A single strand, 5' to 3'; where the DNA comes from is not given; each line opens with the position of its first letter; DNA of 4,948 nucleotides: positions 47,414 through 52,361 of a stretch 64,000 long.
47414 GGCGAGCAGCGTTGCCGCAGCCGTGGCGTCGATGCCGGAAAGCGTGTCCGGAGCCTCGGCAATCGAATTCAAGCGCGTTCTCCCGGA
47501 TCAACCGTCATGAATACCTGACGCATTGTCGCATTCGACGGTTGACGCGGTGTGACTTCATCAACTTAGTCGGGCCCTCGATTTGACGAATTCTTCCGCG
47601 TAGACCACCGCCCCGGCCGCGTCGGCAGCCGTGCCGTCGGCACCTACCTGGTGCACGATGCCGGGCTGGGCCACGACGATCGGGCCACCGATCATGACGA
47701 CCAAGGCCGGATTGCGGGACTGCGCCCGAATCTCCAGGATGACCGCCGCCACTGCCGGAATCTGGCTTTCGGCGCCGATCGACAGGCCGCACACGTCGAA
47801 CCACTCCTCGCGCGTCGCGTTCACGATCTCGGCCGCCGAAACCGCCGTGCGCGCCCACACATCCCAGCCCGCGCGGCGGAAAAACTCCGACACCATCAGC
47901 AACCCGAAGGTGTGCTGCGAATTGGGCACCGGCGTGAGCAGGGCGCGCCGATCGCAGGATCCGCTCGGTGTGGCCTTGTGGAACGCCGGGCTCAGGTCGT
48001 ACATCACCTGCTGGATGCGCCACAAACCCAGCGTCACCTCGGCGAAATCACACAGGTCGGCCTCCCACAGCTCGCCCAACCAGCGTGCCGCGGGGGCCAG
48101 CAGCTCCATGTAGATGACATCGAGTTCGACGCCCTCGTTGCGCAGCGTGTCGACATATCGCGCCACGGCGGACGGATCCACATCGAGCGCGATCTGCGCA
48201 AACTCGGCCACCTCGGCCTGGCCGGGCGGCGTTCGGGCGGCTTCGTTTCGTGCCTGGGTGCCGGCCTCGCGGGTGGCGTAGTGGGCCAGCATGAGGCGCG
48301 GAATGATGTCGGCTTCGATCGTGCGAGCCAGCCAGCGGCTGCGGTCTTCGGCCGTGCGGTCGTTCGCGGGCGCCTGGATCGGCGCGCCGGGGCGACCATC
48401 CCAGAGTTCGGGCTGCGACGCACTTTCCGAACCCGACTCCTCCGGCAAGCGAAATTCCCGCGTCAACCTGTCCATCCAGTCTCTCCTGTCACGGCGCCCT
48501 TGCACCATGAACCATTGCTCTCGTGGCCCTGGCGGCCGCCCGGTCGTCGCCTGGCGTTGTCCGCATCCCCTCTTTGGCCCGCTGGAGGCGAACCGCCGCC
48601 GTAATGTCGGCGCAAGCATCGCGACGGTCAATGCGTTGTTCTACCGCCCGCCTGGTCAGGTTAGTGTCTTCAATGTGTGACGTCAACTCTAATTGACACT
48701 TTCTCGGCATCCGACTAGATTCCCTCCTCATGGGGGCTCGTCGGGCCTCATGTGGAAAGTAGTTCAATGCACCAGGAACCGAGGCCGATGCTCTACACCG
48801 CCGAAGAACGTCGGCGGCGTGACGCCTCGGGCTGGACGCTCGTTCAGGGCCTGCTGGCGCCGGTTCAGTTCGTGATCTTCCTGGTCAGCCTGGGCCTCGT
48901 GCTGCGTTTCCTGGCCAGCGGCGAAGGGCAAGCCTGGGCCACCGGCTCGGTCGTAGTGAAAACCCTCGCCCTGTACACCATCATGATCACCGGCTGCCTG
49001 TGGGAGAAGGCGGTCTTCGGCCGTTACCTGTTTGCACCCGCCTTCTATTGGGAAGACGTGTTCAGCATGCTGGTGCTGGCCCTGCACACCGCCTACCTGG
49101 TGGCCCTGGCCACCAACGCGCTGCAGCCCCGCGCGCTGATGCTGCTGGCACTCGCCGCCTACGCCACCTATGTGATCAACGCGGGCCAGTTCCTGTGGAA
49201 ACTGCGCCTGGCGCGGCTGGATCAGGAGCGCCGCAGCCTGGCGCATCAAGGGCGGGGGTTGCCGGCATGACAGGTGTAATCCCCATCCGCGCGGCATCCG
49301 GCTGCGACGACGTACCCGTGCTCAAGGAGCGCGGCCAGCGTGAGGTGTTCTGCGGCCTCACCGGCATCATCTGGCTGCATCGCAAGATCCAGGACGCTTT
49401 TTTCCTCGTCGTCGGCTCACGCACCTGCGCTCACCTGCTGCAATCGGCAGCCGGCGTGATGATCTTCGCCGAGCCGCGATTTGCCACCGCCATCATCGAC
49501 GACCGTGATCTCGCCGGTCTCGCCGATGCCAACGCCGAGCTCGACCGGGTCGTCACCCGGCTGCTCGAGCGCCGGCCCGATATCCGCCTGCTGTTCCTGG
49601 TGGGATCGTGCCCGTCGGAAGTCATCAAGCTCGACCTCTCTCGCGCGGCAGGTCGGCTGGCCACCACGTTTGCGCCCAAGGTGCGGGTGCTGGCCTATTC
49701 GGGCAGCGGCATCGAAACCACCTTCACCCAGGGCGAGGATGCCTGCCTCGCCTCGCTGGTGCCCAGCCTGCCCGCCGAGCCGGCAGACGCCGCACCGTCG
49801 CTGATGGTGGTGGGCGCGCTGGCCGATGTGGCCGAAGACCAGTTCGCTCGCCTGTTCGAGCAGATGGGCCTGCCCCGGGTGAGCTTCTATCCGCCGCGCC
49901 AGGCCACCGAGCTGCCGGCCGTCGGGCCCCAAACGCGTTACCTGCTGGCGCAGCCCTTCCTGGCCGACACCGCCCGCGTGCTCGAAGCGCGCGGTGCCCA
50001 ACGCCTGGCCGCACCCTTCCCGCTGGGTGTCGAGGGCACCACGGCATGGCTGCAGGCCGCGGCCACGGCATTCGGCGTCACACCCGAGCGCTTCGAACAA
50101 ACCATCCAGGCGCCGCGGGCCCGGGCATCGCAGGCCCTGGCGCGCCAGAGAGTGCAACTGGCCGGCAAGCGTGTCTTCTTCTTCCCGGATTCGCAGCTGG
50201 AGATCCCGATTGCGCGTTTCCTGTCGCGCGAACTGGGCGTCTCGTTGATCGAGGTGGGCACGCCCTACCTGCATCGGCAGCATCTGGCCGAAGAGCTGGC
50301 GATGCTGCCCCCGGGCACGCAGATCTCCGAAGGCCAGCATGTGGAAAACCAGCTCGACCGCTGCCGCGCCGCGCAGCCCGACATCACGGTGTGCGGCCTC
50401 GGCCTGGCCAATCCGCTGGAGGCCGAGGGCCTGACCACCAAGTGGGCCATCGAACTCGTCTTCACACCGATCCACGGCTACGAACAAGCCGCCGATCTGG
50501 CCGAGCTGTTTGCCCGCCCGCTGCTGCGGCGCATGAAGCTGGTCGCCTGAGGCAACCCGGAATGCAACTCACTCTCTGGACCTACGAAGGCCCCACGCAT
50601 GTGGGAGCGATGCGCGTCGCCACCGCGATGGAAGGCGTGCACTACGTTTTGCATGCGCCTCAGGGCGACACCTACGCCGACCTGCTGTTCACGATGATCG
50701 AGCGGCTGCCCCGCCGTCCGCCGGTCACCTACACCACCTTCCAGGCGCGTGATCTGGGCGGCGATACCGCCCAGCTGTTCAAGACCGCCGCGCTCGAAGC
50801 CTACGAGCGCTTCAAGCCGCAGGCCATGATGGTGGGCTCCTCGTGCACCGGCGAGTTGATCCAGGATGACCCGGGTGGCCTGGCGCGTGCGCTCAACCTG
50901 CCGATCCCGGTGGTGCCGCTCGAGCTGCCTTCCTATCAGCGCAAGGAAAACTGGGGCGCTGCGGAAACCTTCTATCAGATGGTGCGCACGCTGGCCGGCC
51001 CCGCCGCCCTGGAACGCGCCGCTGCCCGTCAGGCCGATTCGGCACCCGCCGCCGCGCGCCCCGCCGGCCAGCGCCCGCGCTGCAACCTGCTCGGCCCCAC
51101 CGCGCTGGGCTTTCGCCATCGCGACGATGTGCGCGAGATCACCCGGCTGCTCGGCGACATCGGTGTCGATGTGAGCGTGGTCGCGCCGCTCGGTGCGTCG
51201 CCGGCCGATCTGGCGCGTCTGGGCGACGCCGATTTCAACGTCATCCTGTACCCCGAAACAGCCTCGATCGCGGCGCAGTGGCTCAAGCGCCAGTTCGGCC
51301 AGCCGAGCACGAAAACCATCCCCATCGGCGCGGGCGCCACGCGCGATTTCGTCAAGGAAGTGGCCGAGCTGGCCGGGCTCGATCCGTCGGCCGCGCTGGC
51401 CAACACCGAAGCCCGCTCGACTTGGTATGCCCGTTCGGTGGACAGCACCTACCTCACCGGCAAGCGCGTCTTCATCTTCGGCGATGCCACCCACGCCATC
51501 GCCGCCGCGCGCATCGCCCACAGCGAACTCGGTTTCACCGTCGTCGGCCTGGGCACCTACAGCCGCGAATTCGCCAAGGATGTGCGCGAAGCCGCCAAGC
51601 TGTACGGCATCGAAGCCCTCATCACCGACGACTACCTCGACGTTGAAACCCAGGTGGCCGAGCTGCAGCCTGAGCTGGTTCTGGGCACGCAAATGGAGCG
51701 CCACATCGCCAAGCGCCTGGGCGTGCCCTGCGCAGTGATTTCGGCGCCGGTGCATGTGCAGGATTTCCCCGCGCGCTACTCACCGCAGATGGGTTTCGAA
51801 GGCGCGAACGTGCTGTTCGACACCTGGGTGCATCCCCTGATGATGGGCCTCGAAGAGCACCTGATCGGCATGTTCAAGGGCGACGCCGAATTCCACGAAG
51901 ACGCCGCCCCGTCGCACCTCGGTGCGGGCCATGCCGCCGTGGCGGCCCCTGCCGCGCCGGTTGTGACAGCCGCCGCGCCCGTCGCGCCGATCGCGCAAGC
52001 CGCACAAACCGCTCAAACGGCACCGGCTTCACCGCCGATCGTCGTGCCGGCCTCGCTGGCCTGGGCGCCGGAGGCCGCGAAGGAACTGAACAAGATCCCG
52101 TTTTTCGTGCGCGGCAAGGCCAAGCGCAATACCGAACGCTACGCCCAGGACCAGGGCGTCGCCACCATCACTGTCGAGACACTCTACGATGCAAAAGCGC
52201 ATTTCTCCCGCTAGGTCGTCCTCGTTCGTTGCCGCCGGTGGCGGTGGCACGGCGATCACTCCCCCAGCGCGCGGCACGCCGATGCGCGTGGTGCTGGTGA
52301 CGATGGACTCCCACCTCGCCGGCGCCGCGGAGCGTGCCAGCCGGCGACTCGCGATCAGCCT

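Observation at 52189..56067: bchH carries a single in-frame amber codon in an otherwise intact photosynthesis gene cluster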

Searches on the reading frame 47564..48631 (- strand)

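Call 17: search_protein_families(library=ncbifam, proteins=[window:47564-48631:-], max_evalue=0.00001)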
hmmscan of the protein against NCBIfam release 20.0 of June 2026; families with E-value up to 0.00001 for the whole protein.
window:47564-48631:- (356 aa): 0 families

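Call 26: search_protein_families(library=pfam, proteins=[window:47564-48631:-], max_evalue=0.0001)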
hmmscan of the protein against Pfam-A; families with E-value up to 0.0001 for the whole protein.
window:47564-48631:- (356 aa): 2 families
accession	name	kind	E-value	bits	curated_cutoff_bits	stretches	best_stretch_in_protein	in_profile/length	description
PF02310.24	B12-binding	-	8.2e-14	51.9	32.1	1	229-342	2-120/121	B12 binding domain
PF02607.22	B12-binding_2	-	7.6e-05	23.3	23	0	143-210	4-70/74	B12 binding domain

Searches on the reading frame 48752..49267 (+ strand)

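Call 16: search_protein_families(library=ncbifam, proteins=[window:48752-49267:+], max_evalue=0.00001)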
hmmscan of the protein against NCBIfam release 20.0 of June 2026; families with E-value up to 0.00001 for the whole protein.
window:48752-49267:+ (172 aa): 1 family
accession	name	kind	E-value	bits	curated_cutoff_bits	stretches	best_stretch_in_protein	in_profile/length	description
TIGR02020.1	BchF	equivalog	1.3e-56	190.7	101.35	1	14-155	1-144/145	2-vinyl bacteriochlorophyllide hydratase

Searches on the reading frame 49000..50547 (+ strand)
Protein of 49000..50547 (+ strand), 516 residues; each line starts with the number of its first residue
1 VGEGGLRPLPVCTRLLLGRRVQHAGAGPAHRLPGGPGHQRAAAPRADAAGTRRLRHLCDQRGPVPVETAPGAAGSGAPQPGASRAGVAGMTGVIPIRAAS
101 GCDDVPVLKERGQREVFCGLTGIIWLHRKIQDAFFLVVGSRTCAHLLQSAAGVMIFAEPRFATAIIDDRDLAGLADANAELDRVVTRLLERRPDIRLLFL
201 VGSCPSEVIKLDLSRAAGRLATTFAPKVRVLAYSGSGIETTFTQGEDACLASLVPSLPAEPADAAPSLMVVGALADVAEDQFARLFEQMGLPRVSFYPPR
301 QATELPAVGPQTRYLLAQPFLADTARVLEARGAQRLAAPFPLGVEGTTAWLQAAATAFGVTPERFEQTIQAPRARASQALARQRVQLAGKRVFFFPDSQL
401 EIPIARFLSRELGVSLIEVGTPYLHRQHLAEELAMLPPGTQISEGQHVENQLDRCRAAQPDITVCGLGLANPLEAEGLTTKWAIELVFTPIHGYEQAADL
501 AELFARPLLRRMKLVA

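Call 16: search_protein_families(library=ncbifam, proteins=[window:49000-50547:+], max_evalue=0.00001)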
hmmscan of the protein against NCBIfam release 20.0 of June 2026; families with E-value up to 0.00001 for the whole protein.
window:49000-50547:+ (516 aa): 6 families
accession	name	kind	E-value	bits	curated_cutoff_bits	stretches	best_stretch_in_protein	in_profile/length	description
NF002768.0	PRK02842.1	equivalog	4.4e-188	625.4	324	1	102-514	5-411/423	ferredoxin:protochlorophyllide reductase (ATP-dependent) subunit N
TIGR01279.1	DPOR_bchN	equivalog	9.4e-158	525.3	419.95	1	109-515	1-399/407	ferredoxin:protochlorophyllide reductase (ATP-dependent) subunit N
TIGR01278.1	DPOR_BchB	equivalog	9.2e-12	44.6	490.35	1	159-462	53-363/512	ferredoxin:protochlorophyllide reductase (ATP-dependent) subunit B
TIGR02015.1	BchY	equivalog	2e-11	43.4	425.15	1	258-506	158-403/422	chlorophyllide a reductase subunit Y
NF002789.0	PRK02910.1-3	equivalog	1.9e-07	30.3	509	1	159-466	53-374/535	ferredoxin:protochlorophyllide reductase (ATP-dependent) subunit B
TIGR01862.1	N2-ase-Ialpha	subfamily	7.4e-07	28.2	486.05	1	342-481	272-410/444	nitrogenase component I subunit alpha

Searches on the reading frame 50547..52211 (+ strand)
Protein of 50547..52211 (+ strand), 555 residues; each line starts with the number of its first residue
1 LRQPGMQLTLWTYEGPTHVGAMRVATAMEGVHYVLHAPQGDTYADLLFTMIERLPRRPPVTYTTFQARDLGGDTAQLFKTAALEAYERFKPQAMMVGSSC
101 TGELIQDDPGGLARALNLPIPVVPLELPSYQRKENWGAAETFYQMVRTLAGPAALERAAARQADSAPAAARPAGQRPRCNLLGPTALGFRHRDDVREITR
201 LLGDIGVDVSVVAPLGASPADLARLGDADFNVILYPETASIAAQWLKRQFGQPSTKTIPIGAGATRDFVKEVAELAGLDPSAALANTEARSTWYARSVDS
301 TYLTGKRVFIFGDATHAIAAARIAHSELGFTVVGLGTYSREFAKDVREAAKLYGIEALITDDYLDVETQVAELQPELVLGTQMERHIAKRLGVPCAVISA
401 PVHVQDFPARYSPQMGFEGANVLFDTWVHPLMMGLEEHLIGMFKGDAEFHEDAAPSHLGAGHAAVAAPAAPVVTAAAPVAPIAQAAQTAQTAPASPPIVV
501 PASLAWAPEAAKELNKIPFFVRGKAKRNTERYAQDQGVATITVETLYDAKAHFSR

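Call 16: search_protein_families(library=ncbifam, proteins=[window:50547-52211:+], max_evalue=0.00001)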
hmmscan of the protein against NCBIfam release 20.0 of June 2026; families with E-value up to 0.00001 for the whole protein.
window:50547-52211:+ (555 aa): 15 families
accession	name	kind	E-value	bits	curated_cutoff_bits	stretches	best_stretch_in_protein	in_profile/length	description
NF002790.0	PRK02910.1-4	equivalog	2.5e-246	818.5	912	1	6-554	1-529/530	ferredoxin:protochlorophyllide reductase (ATP-dependent) subunit B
TIGR01278.1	DPOR_BchB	equivalog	3e-185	616.9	490.35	1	6-554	1-512/512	ferredoxin:protochlorophyllide reductase (ATP-dependent) subunit B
NF002789.0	PRK02910.1-3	equivalog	1.1e-128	430.5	509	1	6-553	1-533/535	ferredoxin:protochlorophyllide reductase (ATP-dependent) subunit B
TIGR02014.1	BchZ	equivalog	3.7e-21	75.6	529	1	19-330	12-305/468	chlorophyllide a reductase subunit Z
TIGR01283.1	nifE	equivalog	2.1e-15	56.3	505.1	1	74-395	106-417/459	nitrogenase iron-molybdenum cofactor biosynthesis protein NifE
TIGR01862.1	N2-ase-Ialpha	subfamily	6.8e-15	54.6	486.05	1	193-420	205-426/444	nitrogenase component I subunit alpha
TIGR01284.1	alt_nitrog_alph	subfamily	1.3e-11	43.7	512.8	1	204-419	223-432/457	nitrogenase subunit alpha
TIGR01286.1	nifK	equivalog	3.6e-11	42.2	427.3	1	218-449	276-512/516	nitrogenase molybdenum-iron protein subunit beta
TIGR02931.1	anfK_nitrog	equivalog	2.1e-10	39.9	853.85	1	210-436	216-449/461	Fe-only nitrogenase subunit beta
TIGR02932.1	vnfK_nitrog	equivalog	1e-09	37.8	873.95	1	239-434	242-443/457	V-containing nitrogenase subunit beta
NF011047.0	PRK14477.1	equivalog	2.2e-09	35.8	1229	0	201-424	684-898/917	bifunctional nitrogenase iron-molybdenum cofactor biosynthesis protein NifEN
TIGR01279.1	DPOR_bchN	equivalog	2.4e-09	36.6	419.95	1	79-379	73-348/407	ferredoxin:protochlorophyllide reductase (ATP-dependent) subunit N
NF002768.0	PRK02842.1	equivalog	8.2e-09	34.8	324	1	78-352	84-333/423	ferredoxin:protochlorophyllide reductase (ATP-dependent) subunit N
TIGR02015.1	BchY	equivalog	5.5e-08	32.1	425.15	1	20-396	18-377/422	chlorophyllide a reductase subunit Y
TIGR01282.1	nifD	equivalog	5.7e-08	31.9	653.55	1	194-420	221-443/466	nitrogenase molybdenum-iron protein alpha chain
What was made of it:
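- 50562..52214 (+): bchB, intact; ends with TAG and overlaps the bchH start. NCBIfam TIGR01278 profile positions 1-512 of 512 (call 16).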
